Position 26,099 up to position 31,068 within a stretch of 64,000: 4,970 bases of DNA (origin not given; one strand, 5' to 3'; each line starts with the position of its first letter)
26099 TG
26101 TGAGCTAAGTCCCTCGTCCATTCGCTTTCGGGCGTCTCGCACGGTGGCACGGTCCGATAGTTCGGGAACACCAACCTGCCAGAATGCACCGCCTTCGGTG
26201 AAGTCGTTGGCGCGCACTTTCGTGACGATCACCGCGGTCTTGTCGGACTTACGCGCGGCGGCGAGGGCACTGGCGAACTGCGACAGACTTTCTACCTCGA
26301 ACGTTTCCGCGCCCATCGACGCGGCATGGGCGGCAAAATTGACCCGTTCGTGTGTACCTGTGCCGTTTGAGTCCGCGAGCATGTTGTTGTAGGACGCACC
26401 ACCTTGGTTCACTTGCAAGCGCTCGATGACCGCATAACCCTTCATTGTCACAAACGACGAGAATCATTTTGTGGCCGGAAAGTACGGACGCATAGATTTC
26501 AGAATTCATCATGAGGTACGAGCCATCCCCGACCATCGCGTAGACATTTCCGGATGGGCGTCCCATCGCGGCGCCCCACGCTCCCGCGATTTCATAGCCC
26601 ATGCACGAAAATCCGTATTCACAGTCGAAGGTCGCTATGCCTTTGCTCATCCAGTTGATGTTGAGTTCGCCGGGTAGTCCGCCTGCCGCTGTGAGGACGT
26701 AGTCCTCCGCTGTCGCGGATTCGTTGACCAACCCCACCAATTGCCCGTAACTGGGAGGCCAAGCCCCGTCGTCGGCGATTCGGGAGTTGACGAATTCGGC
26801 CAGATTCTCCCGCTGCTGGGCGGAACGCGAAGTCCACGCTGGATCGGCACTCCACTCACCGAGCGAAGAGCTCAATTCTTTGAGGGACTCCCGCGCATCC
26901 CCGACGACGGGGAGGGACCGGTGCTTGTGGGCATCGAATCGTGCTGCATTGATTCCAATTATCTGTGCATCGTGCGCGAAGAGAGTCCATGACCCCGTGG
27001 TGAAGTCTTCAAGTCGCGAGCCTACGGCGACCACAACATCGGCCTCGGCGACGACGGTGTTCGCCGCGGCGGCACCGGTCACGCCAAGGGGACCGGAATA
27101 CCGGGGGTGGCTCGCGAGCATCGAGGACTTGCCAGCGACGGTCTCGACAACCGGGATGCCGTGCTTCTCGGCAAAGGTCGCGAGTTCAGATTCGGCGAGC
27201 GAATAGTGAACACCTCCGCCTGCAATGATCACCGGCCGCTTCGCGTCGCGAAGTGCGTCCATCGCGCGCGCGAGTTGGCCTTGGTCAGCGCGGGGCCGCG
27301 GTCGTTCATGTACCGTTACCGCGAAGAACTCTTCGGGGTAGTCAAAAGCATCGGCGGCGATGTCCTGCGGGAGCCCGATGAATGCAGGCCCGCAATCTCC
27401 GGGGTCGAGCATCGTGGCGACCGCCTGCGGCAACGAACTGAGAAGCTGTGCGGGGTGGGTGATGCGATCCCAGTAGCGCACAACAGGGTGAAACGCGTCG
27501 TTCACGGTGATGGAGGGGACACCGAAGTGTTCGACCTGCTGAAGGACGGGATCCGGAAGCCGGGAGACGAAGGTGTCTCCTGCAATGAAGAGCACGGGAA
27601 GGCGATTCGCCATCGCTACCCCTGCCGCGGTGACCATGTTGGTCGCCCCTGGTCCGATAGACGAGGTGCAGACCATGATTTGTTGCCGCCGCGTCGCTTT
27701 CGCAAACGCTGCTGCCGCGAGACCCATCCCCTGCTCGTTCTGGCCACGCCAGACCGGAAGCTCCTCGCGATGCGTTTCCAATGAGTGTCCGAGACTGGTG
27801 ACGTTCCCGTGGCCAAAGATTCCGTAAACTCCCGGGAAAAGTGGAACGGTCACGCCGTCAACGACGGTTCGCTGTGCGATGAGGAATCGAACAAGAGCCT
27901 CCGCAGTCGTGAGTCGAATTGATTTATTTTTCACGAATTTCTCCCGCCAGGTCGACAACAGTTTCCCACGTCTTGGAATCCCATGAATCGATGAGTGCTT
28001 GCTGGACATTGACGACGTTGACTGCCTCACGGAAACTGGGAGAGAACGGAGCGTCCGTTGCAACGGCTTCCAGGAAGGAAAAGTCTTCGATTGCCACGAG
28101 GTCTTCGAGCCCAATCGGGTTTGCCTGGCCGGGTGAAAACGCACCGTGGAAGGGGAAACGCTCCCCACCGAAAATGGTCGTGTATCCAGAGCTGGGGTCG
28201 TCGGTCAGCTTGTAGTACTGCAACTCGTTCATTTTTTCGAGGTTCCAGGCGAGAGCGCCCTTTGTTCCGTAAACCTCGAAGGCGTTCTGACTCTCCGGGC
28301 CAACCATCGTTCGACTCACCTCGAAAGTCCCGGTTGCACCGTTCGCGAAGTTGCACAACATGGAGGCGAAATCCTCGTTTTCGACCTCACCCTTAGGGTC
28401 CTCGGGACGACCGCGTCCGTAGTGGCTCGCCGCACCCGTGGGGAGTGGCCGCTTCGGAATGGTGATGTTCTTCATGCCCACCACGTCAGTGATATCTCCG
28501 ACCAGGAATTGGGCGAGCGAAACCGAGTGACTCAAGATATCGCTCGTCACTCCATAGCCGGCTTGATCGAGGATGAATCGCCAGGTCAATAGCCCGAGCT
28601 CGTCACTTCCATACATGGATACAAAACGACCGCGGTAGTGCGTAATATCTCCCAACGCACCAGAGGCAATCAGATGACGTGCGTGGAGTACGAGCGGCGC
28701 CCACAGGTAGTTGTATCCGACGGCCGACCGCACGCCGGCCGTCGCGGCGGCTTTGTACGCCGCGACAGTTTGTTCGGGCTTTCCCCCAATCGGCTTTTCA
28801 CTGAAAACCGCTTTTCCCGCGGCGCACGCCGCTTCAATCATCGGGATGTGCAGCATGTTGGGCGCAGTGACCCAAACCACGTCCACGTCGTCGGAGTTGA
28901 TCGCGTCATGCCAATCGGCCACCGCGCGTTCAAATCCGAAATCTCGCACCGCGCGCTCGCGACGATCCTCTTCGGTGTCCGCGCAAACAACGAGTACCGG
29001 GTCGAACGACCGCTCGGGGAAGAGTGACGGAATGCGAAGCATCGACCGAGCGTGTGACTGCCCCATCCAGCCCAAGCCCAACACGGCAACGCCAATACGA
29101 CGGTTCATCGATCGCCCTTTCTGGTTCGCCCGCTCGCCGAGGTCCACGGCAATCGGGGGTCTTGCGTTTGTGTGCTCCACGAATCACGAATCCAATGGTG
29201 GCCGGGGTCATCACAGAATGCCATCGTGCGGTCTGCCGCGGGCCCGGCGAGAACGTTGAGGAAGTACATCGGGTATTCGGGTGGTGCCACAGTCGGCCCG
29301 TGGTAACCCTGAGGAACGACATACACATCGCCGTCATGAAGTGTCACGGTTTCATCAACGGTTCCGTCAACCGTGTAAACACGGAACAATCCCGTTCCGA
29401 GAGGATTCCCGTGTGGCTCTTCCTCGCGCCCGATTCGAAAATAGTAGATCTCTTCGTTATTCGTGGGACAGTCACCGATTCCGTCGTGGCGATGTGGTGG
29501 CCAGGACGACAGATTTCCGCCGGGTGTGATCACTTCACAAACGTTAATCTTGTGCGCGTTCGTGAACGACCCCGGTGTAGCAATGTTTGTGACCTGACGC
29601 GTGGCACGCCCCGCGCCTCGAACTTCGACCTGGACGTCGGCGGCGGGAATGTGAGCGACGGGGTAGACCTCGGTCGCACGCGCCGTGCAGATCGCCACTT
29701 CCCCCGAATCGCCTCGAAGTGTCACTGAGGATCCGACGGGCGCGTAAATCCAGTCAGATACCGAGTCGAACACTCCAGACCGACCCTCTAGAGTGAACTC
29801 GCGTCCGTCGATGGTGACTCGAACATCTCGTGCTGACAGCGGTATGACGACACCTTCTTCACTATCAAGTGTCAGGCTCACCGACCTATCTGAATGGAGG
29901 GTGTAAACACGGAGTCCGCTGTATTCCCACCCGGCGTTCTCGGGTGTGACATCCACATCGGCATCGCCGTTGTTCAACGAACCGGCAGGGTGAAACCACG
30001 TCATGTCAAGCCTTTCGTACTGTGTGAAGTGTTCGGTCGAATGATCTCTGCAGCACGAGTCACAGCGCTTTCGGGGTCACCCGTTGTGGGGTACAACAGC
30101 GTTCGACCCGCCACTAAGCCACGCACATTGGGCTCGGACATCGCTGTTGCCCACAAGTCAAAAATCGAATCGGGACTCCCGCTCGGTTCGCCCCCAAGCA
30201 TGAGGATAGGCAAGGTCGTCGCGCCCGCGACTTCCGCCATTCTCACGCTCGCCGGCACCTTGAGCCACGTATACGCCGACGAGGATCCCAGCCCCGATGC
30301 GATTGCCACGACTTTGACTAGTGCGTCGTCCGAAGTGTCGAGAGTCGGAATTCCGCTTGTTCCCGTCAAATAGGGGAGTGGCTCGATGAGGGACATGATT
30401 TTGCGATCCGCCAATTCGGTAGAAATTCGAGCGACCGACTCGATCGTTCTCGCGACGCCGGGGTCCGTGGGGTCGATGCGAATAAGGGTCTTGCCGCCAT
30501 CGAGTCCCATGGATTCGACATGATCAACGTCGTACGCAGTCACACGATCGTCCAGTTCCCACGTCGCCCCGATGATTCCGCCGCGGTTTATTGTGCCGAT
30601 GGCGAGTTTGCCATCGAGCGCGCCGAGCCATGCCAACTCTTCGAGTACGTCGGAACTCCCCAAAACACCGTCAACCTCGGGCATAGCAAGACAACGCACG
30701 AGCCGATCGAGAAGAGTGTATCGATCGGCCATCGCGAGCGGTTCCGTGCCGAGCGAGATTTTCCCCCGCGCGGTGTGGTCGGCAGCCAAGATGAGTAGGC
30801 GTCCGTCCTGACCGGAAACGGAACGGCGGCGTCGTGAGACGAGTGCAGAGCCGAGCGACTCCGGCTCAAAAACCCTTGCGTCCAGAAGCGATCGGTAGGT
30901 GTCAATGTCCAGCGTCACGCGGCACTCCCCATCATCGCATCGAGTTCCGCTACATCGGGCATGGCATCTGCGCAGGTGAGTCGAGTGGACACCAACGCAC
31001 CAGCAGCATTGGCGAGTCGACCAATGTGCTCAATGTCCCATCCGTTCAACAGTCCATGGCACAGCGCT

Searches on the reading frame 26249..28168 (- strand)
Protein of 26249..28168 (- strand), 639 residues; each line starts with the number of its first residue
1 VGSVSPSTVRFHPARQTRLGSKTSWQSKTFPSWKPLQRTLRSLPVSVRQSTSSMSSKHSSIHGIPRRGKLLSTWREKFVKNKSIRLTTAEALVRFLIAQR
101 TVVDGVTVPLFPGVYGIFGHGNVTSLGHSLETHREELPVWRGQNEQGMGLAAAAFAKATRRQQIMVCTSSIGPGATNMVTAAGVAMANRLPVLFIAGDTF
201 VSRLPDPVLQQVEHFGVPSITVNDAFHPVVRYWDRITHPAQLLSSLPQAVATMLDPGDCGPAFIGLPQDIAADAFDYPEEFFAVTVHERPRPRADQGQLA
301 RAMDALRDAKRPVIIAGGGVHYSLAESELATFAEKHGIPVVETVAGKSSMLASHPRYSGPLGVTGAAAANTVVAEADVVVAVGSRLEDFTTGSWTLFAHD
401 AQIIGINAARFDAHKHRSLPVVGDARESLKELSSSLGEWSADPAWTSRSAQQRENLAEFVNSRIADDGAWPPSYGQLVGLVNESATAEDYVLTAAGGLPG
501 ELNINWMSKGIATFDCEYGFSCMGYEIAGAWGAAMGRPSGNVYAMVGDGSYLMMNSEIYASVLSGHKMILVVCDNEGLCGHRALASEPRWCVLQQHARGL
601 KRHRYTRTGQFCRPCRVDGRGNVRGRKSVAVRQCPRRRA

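Call 55: search_protein_families(library=pfam, proteins=[window:26249-28168:-], max_evalue=0.001)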
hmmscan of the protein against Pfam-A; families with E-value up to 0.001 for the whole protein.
window:26249-28168:- (639 aa): 3 families
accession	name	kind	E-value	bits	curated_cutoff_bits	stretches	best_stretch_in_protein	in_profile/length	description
PF00205.28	TPP_enzyme_M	-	2.5e-39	134.6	30.4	1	300-432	2-137/137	Thiamine pyrophosphate enzyme, central domain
PF02775.26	TPP_enzyme_C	-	1.8e-14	54.2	21.9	1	514-578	22-85/151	Thiamine pyrophosphate enzyme, C-terminal TPP binding domain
PF02776.23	TPP_enzyme_N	-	9.3e-13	48.4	26.8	1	115-210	20-111/119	Thiamine pyrophosphate enzyme, N-terminal TPP binding domain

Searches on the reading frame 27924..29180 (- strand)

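Call 55: search_protein_families(library=pfam, proteins=[window:27924-29180:-], max_evalue=0.001)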
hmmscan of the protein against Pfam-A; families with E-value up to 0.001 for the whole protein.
window:27924-29180:- (418 aa): 3 families
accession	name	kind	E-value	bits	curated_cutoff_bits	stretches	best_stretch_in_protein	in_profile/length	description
PF22725.1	GFO_IDH_MocA_C3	-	2.7e-25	89.2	27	1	165-310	2-123/124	GFO/IDH/MocA C-terminal domain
PF01408.29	GFO_IDH_MocA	-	2e-19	70.9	24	1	29-156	1-120/120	Oxidoreductase family, NAD-binding Rossmann fold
PF02894.22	GFO_IDH_MocA_C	-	1.3e-12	48.5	22.9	1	169-404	2-214/218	Oxidoreductase family, C-terminal alpha/beta domain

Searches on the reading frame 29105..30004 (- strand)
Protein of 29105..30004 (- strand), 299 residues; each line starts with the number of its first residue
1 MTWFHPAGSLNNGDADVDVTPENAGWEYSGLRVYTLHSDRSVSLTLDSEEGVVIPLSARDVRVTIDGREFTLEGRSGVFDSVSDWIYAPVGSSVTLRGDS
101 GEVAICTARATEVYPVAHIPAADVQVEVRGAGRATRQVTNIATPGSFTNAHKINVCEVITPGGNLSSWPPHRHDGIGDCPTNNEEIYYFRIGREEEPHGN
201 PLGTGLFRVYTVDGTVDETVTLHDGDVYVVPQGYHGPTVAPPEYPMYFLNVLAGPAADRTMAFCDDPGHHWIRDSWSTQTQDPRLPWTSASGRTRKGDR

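Call 55: search_protein_families(library=pfam, proteins=[window:29105-30004:-], max_evalue=0.001)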
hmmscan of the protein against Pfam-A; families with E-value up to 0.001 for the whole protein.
window:29105-30004:- (299 aa): 1 family
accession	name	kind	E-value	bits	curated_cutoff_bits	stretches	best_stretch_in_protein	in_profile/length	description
PF04962.18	KduI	-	6.9e-70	235.8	23.9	1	11-272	9-262/262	KduI/IolB family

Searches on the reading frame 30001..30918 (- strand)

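Call 55: search_protein_families(library=pfam, proteins=[window:30001-30918:-], max_evalue=0.001)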
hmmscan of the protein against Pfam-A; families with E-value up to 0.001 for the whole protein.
window:30001-30918:- (305 aa): 1 family
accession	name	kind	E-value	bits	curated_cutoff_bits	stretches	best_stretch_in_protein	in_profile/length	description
PF22649.2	Cgl0159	-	1.2e-97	326.5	27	1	39-290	1-251/251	Cgl0159-like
